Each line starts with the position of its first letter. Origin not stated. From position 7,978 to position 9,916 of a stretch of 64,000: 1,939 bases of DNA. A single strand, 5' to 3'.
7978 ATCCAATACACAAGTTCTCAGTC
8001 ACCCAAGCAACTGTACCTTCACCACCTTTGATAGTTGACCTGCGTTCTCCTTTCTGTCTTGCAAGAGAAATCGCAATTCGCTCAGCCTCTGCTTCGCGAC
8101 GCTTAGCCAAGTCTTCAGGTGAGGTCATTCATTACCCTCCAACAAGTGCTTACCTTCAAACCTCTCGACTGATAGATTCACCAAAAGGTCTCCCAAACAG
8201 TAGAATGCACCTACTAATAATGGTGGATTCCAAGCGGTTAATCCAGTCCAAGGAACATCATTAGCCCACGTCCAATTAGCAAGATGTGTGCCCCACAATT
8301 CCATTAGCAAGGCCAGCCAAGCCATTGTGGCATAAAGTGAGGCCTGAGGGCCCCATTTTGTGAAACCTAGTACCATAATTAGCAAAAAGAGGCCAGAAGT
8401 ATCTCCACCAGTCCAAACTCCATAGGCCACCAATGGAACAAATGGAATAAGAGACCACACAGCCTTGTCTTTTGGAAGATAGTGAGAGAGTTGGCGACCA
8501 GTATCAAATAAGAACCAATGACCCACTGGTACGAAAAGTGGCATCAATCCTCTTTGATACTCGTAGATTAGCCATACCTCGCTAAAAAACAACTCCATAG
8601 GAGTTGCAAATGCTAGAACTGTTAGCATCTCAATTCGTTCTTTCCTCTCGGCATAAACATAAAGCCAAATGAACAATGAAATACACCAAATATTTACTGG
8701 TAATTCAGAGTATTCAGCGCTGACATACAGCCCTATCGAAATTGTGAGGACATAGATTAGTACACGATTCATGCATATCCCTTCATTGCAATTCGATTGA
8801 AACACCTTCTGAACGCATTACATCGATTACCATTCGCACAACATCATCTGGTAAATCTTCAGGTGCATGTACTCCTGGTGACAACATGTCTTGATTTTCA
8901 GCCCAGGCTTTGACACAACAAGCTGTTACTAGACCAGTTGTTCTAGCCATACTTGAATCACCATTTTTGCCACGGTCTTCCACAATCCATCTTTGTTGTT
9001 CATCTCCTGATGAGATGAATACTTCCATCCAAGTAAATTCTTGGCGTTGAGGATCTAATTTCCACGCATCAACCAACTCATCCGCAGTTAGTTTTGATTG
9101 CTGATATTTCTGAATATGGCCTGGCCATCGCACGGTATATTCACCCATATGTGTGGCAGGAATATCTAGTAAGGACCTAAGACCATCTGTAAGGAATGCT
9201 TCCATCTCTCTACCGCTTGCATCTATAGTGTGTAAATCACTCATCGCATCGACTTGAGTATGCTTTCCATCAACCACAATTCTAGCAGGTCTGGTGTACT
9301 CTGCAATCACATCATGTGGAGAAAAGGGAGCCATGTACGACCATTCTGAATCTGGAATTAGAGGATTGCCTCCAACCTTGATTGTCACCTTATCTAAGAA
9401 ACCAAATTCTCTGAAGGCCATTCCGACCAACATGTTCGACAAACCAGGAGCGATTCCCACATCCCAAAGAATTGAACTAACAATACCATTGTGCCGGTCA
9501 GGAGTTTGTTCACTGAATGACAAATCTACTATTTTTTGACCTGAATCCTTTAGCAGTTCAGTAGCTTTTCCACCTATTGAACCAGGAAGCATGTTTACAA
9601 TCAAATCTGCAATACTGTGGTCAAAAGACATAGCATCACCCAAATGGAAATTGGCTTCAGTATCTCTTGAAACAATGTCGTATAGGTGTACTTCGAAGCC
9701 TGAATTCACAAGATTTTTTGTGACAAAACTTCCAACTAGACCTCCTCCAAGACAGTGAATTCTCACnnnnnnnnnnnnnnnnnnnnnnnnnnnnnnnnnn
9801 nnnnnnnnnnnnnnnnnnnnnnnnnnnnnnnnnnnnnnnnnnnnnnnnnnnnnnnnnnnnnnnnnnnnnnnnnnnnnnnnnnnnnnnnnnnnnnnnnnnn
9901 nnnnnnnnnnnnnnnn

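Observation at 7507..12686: Six-gene translationally coupled operon: AsnB-like amidotransferase, GshA-like ligase, saccharopine-dehydrogenase-like enzyme, polytopic membrane protein, ferredoxin, small TM protein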

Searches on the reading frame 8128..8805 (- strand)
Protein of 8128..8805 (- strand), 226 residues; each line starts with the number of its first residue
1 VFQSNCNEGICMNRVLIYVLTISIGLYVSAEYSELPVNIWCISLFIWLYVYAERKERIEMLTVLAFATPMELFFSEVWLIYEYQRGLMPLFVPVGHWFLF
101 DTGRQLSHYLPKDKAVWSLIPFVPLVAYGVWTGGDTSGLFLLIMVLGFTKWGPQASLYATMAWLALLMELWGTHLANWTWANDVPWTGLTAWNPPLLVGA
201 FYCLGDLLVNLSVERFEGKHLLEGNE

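Call 3: search_protein_families(library=pfam, proteins=[window:8128-8805:-], max_evalue=0.01)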
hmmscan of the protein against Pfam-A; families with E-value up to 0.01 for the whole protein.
window:8128-8805:- (226 aa): 0 families

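Call 4: search_protein_families(library=ncbifam, proteins=[window:8128-8805:-], max_evalue=0.01)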
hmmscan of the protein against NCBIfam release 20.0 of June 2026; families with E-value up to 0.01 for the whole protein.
window:8128-8805:- (226 aa): 0 families

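Call 11: find_homologous_proteins(query=window:8128-8772:-, max_evalue=0.001)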
Query window:8128-8772:- (215 aa): 1194 proteins with E <= 0.001 among 1524 candidates; the best 120 are listed.
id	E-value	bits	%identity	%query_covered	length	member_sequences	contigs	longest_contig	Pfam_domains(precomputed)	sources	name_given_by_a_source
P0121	5.1e-141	486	99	100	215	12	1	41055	-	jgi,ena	-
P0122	3.1e-121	421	85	100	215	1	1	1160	-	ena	-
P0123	2.1e-120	419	85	100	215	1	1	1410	-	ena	-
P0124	5.4e-120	417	85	100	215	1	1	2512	-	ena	-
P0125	5.4e-120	417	85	100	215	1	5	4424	-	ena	-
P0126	7.2e-120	417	85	100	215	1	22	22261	-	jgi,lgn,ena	-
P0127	1.2e-119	416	84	100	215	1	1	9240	-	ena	-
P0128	1.3e-119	416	84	100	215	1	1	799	-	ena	-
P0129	1.5e-119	416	84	100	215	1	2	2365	-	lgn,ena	-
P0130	1.6e-119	416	84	100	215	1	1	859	-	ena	-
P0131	1.7e-119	416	85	100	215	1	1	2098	-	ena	-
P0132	1.9e-119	416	84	100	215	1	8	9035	-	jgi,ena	jgi:hypothetical protein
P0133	2.0e-119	415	85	100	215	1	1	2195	-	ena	-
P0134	2.3e-119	415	84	100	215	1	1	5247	-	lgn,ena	-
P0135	2.8e-119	415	84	100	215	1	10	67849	-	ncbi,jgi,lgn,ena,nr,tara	ncbi:MAG: hypothetical protein CMB24_03910 [Euryarchaeota archaeon]|nr:hypothetical protein [Euryarc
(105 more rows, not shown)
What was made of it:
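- Checked: Homologues are 215 aa (call 11), which puts the start at the ATG at 8772, 10 nt after the upstream stop.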

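Call 24: predict_structure(alignment_id=A1)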
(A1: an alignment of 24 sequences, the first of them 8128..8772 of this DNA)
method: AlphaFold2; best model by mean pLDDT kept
length: 215 residues; sequences in the alignment: 24
mean_pLDDT: 64.1   pTM: 0.63
mean pLDDT of the five models: 64.1, 60.6, 53.3, 50.4, 45.7
residues with pLDDT >= 90: 0; 70-90: 82; 50-70: 98; < 50: 35
segments of 3 or more residues with pLDDT < 50: 66-70, 166-178, 208-215
pLDDT, mean of each block of 10 residues (from residue 1): 67 64 65 79 73 63 48 50 68 76 81 73 66 79 73 69 49 43 57 65 54 35
secondary structure, 60 per line:
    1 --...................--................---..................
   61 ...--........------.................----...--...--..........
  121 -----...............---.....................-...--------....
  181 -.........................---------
elements in order: H3-21 H24-39 H43-63 H66-73 H80-96 H111-120 H126-140 H144-164 H177-180 H182-206
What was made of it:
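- Tried and rejected: The AlphaFold2 model reached only pLDDT 64 (24 sequences, all at least 79% identical, call 24).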

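Call 29: fold_search(model_id=the predicted structure, library=pdb)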
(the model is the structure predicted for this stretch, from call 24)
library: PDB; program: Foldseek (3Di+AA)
matches with E <= 10: 131; with E <= 0.001: 0
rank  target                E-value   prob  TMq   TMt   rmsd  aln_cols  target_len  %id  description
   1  7w7c_B                8.4e-01  0.21  0.23  0.27  16.3       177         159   15  Heme exporter in the unliganded form (released 2022-06-22)
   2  8brd_C                1.8e+00  0.06  0.17  0.15  24.0       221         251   10  Mechanisms of ion selectivity and rotor coupling in the bacterial flagellar sodium-driven stator unit (released 2023-06-14)
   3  8j80_B                2.1e+00  0.07  0.19  0.15  16.1       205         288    8  Cryo-EM structure of hZnT7-Fab complex in zinc state 1, determined in heterogeneous conformations- one subunit in an i (released 2023-09-20)
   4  2ps7_B                2.3e+00  0.05  0.16  0.12  18.6       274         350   10  Y295F trichodiene synthase (released 2007-12-18)
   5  7ajq_A                2.5e+00  0.04  0.14  0.14  25.0       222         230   14  cryo-EM structure of ExbBD from Serratia Marcescens (released 2021-10-06)
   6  6p9y_R                2.6e+00  0.06  0.19  0.17  15.5       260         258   14  PAC1 GPCR Receptor complex (released 2020-02-05)
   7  4fp4_B                2.6e+00  0.04  0.15  0.15  17.7       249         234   12  Crystal structure of isoprenoid synthase a3mx09 (target efi-501993) from pyrobaculum calidifontis (released 2012-07-11)
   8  6w08_A                2.7e+00  0.05  0.17  0.12  23.5       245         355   13  Crystal Structure of Motility Associated Killing Factor E from Vibrio cholerae (released 2020-03-11)
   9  8dt0_B                2.8e+00  0.08  0.17  0.23  16.3       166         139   17  Scaffolding protein functional sites using deep learning (released 2022-08-10)
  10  9jr3_R                3.0e+00  0.06  0.20  0.15  15.2       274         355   11  Cryo-EM structure of PTH-PTH1R-Gq (tilted state) (released 2024-10-16)
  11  8x61_D                3.1e+00  0.08  0.23  0.27  15.6       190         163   15  Cryo-EM structure of ATP-bound FtsE(E163Q)X (released 2024-05-08)
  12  6nbf_R                3.2e+00  0.04  0.15  0.11  20.0       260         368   13  Cryo-EM structure of parathyroid hormone receptor type 1 in complex with a long-acting parathyroid hormone analog and  (released 2019-04-17)
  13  6i1z_A                3.5e+00  0.06  0.24  0.20  15.7       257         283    8  Outward facing structure of apo CST (released 2019-06-05)
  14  9jj3_A                3.5e+00  0.06  0.19  0.15  14.1       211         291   12  Cryo-EM structure of human ZnT4 D150N/D281N (released 2025-06-04)
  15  7w7a_B                3.7e+00  0.12  0.21  0.15  14.0       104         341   19  Heme exporter in complex with Mn-containing protoporphyrin IX, Mn-anomalous data (released 2022-06-22)
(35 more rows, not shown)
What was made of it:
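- Tried and rejected: Foldseek against the PDB gave nothing better than E = 0.84 (call 29).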

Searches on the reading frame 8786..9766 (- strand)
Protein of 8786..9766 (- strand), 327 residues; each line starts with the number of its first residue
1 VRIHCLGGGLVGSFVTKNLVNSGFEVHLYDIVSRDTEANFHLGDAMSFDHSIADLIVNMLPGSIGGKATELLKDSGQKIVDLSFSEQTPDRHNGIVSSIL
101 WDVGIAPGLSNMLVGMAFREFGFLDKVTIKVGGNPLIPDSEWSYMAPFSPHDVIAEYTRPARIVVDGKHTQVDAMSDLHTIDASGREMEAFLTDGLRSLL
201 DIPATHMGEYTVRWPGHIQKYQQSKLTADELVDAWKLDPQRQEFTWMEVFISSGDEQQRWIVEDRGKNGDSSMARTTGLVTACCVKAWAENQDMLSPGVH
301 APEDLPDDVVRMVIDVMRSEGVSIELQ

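Call 3: search_protein_families(library=pfam, proteins=[window:8786-9766:-], max_evalue=0.01)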
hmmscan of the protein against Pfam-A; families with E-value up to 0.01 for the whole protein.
window:8786-9766:- (327 aa): 1 family
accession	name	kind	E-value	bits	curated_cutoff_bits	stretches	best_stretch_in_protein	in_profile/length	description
PF16653.10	Sacchrp_dh_C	-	1.5e-23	84.7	31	2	104-221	1-130/265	Saccharopine dehydrogenase C-terminal domain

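Call 4: search_protein_families(library=ncbifam, proteins=[window:8786-9766:-], max_evalue=0.01)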
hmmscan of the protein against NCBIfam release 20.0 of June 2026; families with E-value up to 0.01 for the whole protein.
window:8786-9766:- (327 aa): 1 family
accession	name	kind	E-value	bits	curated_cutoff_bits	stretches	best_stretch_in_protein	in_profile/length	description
NF052272.1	Staph_FadB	exception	0.0095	14.1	999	0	3-39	6-42/752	3-hydroxyacyl-CoA dehydrogenase/crotonase FadB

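Call 7: search_solved_structures(query=window:8786-9766:-, max_evalue=1)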
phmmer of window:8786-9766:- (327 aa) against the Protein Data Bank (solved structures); distinct sequences matched with E-value up to 1: 2.
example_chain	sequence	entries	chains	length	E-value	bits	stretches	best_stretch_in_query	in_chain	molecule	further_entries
3abi_A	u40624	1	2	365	1.8e-40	142.5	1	1-325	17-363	Putative uncharacterized protein PH1688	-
3aw9_A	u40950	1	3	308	0.036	16.6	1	2-47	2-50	NAD-dependent epimerase/dehydratase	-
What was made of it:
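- Closest known: L-lysine 6-dehydrogenase PH1688 of Pyrococcus horikoshii. Same: Gene 8783-9766 aligns over its full length (residues 1-325 against 17-363, E = 1.8e-40, call 7).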
